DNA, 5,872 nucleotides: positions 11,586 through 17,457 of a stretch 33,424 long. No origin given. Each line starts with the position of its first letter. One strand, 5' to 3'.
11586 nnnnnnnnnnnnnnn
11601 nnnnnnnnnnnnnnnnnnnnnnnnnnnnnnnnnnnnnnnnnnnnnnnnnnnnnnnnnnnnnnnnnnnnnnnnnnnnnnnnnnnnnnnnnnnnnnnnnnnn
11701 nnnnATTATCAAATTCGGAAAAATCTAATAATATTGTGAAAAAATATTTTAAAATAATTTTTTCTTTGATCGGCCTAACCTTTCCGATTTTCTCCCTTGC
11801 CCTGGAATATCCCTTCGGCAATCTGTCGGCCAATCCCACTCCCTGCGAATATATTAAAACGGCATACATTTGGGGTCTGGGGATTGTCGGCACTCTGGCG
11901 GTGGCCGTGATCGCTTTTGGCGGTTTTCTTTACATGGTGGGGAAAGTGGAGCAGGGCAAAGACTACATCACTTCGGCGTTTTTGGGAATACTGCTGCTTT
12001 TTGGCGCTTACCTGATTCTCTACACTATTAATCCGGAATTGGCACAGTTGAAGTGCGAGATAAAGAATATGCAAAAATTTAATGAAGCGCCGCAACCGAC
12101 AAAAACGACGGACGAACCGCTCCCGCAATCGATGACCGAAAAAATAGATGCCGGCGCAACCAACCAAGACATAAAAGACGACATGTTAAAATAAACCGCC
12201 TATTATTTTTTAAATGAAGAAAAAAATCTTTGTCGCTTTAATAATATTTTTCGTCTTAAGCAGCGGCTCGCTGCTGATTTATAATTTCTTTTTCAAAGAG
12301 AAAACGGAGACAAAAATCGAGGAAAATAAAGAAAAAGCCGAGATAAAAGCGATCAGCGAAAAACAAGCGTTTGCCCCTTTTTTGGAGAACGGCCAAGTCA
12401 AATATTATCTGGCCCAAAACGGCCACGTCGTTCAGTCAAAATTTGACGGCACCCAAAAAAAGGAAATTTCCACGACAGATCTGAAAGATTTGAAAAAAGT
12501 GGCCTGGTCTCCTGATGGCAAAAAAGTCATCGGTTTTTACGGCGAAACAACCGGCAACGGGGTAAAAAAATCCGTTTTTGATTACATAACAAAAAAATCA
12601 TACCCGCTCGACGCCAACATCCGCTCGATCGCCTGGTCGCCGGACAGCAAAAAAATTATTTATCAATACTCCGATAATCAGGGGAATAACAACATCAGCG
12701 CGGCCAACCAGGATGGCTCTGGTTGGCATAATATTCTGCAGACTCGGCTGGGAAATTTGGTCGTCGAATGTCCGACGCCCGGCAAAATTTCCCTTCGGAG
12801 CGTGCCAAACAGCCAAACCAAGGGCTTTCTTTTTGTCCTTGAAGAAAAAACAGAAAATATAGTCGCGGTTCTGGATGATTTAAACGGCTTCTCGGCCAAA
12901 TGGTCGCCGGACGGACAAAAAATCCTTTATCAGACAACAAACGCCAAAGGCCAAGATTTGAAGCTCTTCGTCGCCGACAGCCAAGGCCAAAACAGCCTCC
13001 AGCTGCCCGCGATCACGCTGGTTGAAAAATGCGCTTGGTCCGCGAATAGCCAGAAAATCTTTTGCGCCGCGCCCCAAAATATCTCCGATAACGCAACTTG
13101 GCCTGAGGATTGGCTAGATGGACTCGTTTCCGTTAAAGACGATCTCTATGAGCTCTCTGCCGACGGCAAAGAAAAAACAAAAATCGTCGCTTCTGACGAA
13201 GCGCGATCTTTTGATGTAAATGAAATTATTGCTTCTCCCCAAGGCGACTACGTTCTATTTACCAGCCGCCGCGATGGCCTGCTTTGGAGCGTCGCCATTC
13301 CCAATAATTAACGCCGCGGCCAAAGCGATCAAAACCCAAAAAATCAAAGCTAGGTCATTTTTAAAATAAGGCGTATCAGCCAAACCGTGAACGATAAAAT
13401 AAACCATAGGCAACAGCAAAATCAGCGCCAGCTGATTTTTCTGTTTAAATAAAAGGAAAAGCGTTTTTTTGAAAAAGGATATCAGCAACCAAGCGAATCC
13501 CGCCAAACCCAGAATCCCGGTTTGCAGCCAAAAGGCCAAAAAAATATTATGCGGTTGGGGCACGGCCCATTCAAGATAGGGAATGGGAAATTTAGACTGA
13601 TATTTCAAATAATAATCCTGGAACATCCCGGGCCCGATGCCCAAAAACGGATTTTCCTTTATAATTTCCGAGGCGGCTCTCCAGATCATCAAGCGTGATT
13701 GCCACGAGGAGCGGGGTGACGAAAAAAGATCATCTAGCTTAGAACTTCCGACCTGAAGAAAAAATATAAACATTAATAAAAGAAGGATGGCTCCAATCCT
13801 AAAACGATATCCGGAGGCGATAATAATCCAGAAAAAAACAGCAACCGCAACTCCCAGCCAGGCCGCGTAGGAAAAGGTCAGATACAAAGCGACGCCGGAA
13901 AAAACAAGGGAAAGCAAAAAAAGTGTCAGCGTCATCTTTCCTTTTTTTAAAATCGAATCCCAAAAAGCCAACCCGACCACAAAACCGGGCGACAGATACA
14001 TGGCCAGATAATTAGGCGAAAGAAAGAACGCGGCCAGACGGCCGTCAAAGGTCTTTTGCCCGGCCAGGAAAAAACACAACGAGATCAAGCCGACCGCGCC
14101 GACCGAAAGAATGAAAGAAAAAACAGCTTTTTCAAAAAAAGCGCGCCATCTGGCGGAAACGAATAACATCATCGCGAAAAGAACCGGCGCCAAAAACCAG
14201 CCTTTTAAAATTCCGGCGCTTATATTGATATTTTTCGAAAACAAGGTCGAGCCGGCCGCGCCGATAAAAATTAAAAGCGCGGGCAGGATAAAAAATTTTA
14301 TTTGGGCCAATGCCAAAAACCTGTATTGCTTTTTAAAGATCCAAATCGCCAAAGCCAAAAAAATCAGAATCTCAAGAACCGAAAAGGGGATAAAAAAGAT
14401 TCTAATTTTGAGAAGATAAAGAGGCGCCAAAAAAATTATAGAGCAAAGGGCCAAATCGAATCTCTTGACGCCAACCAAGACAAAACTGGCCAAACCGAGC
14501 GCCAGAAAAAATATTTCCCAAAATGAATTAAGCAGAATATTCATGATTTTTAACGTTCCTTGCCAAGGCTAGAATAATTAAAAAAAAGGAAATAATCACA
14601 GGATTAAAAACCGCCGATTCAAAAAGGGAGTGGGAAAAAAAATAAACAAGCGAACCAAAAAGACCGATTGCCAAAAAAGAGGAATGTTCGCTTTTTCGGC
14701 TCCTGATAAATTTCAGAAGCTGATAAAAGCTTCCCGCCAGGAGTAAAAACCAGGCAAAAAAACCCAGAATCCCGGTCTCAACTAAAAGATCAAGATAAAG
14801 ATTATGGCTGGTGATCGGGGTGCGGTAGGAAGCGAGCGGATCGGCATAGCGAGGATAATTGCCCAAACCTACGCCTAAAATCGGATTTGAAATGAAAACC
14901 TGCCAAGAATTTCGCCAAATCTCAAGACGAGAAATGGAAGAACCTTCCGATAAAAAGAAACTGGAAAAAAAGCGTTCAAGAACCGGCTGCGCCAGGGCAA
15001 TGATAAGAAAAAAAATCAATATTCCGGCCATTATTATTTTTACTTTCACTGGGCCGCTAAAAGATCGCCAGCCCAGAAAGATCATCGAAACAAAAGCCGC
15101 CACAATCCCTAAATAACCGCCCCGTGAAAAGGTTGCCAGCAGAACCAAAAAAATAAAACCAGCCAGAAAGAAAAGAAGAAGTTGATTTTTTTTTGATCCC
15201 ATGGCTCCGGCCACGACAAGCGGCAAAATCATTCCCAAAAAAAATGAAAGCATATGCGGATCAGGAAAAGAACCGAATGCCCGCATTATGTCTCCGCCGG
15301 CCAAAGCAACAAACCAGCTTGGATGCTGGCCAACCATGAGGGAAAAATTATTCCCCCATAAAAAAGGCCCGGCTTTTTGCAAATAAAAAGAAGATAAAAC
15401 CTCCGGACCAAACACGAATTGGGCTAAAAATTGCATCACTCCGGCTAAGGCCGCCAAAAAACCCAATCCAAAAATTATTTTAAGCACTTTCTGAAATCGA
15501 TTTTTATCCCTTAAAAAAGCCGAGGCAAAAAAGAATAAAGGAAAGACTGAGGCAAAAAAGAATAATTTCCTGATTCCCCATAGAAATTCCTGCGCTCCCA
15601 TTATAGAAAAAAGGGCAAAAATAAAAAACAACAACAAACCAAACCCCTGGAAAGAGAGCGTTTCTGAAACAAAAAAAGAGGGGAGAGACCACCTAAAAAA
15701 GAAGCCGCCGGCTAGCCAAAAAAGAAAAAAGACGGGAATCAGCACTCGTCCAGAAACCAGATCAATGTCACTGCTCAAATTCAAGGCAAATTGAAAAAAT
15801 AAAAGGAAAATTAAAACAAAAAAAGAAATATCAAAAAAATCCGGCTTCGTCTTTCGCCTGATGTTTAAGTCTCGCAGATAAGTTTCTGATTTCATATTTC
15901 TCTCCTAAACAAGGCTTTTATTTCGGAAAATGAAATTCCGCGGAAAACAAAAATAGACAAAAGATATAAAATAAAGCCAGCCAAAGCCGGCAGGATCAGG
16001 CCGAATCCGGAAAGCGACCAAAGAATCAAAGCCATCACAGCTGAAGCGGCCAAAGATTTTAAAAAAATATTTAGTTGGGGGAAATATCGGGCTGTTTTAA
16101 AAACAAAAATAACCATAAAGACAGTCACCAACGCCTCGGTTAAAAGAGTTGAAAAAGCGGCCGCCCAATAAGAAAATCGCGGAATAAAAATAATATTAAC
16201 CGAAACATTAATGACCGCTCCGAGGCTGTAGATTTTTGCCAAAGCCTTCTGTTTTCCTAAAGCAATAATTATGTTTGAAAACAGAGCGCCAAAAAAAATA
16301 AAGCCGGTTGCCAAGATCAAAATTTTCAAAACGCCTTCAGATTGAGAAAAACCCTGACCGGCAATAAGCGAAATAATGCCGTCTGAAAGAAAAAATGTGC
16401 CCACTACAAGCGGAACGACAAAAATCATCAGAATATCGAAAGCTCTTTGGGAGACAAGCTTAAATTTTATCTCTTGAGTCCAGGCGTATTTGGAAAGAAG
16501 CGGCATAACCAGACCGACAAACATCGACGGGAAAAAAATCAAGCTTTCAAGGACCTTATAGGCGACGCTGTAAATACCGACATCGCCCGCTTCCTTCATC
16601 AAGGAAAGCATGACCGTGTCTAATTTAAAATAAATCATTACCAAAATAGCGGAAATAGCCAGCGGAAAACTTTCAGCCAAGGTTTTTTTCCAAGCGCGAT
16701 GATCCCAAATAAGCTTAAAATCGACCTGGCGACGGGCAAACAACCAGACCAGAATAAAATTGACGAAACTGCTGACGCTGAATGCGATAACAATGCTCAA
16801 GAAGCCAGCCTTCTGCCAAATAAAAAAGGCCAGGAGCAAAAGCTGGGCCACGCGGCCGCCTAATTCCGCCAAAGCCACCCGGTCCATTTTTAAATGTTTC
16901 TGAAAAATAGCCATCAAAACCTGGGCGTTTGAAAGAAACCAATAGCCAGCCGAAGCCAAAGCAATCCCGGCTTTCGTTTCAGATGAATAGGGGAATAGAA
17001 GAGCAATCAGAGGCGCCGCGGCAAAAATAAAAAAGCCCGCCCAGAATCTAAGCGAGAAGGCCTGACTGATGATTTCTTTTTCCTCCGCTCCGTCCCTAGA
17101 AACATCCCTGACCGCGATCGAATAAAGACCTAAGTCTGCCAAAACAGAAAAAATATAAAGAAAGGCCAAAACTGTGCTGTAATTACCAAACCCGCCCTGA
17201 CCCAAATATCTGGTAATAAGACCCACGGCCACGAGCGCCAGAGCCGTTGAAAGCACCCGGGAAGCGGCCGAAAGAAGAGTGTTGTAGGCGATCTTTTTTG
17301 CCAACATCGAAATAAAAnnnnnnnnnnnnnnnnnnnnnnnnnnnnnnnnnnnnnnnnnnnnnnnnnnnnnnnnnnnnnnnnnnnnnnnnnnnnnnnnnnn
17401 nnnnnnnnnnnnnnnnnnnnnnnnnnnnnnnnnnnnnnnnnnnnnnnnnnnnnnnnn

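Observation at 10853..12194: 278-bp perfectly identical direct repeat builds two pilin-like genes from one shared module and different ends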

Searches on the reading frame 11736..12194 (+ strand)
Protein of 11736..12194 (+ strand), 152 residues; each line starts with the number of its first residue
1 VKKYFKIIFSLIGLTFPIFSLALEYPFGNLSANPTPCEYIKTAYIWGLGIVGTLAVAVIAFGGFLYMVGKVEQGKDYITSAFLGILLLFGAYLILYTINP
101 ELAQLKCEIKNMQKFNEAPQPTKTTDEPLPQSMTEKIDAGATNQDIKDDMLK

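Call 5: search_protein_families(library=pfam, proteins=[window:11736-12194:+], max_evalue=0.1)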
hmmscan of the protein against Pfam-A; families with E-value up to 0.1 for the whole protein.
window:11736-12194:+ (152 aa): 4 families
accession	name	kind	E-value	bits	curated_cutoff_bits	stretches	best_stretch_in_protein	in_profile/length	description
PF18895.5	T4SS_pilin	-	0.018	15.6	26.6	1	40-97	9-70/71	Type IV secretion system pilin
PF03741.22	TerC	-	0.035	14.3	27.8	1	36-110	26-83/178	Integral membrane protein TerC family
PF00999.27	Na_H_Exchanger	-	0.041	13.2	26.2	1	8-95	45-121/375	Sodium/hydrogen exchanger, transmembrane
PF13786.12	DUF4179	-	0.075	13.9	30.1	0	81-147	12-73/94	Domain of unknown function (DUF4179)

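Call 8: search_protein_families(library=ncbifam, proteins=[window:11736-12194:+], max_evalue=0.1)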
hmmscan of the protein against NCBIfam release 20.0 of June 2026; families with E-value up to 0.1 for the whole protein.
window:11736-12194:+ (152 aa): 3 families
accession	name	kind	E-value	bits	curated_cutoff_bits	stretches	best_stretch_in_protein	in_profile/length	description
NF045890.1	conj_pls20_p028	equivalog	0.018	13.9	150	1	50-117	68-135/377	pLS20_p028 family conjugation system transmembrane protein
NF033218.1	anchor_AmaP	equivalog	0.027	14.3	55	1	2-61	5-67/166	alkaline shock response membrane anchor protein AmaP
NF033616.1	CDF_MamB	equivalog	0.096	12.1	350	0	76-98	75-97/284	magnetosome biogenesis CDF transporter MamB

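Call 13: find_encoding_contigs(protein=window:11736-12194:+, flank=6000, max_places=6)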
Protein window:11736-12194:+ (152 aa): no gene with exactly this product is on record in the collection.

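Call 59: list_cluster_members(proteins=[window:11736-12191:+, window:11766-12191:+, P0001])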
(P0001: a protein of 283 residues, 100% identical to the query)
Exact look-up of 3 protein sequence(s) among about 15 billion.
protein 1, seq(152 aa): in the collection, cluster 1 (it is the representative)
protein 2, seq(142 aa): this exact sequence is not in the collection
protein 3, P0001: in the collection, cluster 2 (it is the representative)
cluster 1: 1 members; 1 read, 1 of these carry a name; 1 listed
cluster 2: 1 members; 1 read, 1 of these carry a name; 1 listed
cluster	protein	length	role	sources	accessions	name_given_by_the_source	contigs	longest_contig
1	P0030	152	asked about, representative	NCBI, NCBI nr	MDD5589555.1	MAG: hypothetical protein PHQ47_00060 [Candidatus Portnoybacteria bacterium] | hypothetical protein [Candidatus Portnoybacteria bacterium]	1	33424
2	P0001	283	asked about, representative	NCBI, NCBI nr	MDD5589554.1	MAG: pilin [Candidatus Portnoybacteria bacterium] | pilin [Candidatus Portnoybacteria bacterium]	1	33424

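Call 61: find_homologous_proteins(query=P0030, max_evalue=0.001)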
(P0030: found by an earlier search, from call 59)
Query P0030 (152 aa): 14 proteins with E <= 0.001 among 128 candidates.
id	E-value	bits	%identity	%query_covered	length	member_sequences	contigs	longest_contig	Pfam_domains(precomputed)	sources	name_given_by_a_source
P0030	9.8e-96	335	100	100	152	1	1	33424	-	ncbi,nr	ncbi:MAG: hypothetical protein PHQ47_00060 [Candidatus Portnoybacteria bacterium]|nr:hypothetical pr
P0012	8.1e-43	164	56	89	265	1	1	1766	-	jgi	-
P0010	9.5e-39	150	66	71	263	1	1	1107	-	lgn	-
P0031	4.3e-34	135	66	57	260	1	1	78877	-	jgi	-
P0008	2.8e-32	129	60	66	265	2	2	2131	-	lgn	-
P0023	1.3e-31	127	46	98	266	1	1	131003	-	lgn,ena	-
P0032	1.1e-26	111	55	70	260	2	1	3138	-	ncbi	ncbi:MAG: hypothetical protein V1845_00015 [bacterium]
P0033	2.7e-24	103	64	54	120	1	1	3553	-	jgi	jgi:hypothetical protein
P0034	1.4e-10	59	42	57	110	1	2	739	PF18895.6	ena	-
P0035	2.8e-9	55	45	59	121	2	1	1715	-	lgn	-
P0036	3.5e-9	54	42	70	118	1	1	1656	-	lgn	-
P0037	4.2e-9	54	37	71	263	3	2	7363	-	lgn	-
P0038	4.6e-5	41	41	43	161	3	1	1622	-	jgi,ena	-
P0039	7.6e-5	40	34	54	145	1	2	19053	PF18895.6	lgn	-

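Call 63: find_encoding_contigs(protein=P0033, flank=4000, max_places=2)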
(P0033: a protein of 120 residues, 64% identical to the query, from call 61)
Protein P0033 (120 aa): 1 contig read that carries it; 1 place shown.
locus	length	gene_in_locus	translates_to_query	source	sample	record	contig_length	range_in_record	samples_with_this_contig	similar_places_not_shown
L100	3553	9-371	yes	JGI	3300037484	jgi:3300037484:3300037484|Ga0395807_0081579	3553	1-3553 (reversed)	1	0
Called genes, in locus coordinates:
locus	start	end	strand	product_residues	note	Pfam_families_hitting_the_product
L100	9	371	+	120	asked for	-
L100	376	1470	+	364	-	PF08662:eIF2A (faint), PF26550:Tricorn_2nd (weak), PF23381:Beta-prop_IFT122_1st (faint), PF24797:Beta-prop_WDR35_TULP_N (faint), PF25174:Beta-prop_THOC3 (weak), PF25460:Beta-prop_Aladin (faint), PF07676:PD40 (faint), PF26549:Tricorn_N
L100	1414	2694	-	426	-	PF04932:Wzy_C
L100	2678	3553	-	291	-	PF04932:Wzy_C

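Call 64: find_encoding_contigs(protein=P0031, flank=6000, max_places=2)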
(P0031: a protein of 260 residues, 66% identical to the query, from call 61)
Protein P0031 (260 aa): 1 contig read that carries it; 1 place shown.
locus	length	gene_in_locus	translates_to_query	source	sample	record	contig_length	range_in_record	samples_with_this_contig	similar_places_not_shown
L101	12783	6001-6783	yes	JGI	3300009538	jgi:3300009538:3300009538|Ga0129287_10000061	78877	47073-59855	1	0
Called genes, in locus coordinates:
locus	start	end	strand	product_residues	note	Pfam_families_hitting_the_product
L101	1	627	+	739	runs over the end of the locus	-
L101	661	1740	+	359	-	-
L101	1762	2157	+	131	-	PF05635:23S_rRNA_IVP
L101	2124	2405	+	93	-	PF12666:PrgI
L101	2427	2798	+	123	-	PF05635:23S_rRNA_IVP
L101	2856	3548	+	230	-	PF26593:TraC-like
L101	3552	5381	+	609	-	PF03135:CagE_TrbE_VirB (faint), PF01935:DUF87, PF12846:AAA_10 (faint), PF19044:P-loop_TraG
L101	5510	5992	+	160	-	-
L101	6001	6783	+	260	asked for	-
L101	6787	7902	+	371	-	PF25174:Beta-prop_THOC3 (faint), PF26549:Tricorn_N (faint), PF26550:Tricorn_2nd (faint), PF07676:PD40 (faint)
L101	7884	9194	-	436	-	PF04932:Wzy_C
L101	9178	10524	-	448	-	PF04932:Wzy_C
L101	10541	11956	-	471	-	PF01943:Polysacc_synt, PF13440:Polysacc_synt_3, PF01554:MatE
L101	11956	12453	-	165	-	PF07650:KH_2 (weak), PF13083:KH_KhpA-B, PF01424:R3H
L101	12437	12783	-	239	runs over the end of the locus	PF02096:60KD_IMP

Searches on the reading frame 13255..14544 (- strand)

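Call 5: search_protein_families(library=pfam, proteins=[window:13255-14544:-], max_evalue=0.1)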
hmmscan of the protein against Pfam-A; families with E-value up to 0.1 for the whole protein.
window:13255-14544:- (429 aa): 1 family
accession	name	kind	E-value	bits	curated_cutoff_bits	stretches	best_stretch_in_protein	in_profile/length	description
PF04932.20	Wzy_C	-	4e-24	85.5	31.7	1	212-350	2-148/149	O-Antigen ligase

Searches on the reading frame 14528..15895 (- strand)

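Call 7: search_protein_families(library=pfam, proteins=[window:14528-15895:-], max_evalue=0.01)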
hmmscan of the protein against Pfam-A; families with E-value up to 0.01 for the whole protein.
window:14528-15895:- (455 aa): 1 family
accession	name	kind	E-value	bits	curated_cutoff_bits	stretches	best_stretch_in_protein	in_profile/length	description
PF04932.20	Wzy_C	-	1.1e-23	84.1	31.7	1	245-383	3-149/149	O-Antigen ligase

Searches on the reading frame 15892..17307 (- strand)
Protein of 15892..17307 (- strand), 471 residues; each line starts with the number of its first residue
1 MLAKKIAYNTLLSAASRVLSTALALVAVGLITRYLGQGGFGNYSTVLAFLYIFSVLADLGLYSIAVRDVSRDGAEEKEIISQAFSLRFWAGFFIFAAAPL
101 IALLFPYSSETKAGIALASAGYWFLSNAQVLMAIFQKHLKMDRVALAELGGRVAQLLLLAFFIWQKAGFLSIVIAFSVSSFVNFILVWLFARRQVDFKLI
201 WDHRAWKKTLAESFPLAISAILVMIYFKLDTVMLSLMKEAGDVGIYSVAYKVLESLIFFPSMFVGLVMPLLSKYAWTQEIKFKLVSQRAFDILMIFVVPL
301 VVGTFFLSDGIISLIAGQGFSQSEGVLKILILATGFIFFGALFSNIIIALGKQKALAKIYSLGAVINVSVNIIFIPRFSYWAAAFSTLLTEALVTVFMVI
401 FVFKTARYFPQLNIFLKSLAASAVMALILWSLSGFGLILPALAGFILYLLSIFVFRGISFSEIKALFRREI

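Call 7: search_protein_families(library=pfam, proteins=[window:15892-17307:-], max_evalue=0.01)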
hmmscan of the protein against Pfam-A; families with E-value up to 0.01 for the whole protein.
window:15892-17307:- (471 aa): 3 families
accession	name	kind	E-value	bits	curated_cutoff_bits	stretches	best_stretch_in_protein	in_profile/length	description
PF01943.22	Polysacc_synt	-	7.7e-31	108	28.2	1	9-274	4-273/274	Polysaccharide biosynthesis protein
PF13440.11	Polysacc_synt_3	-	3.1e-20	73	23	1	31-322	2-290/293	Polysaccharide biosynthesis protein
PF03023.19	MurJ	-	3.1e-07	29.8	27.4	1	256-434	247-434/451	Lipid II flippase MurJ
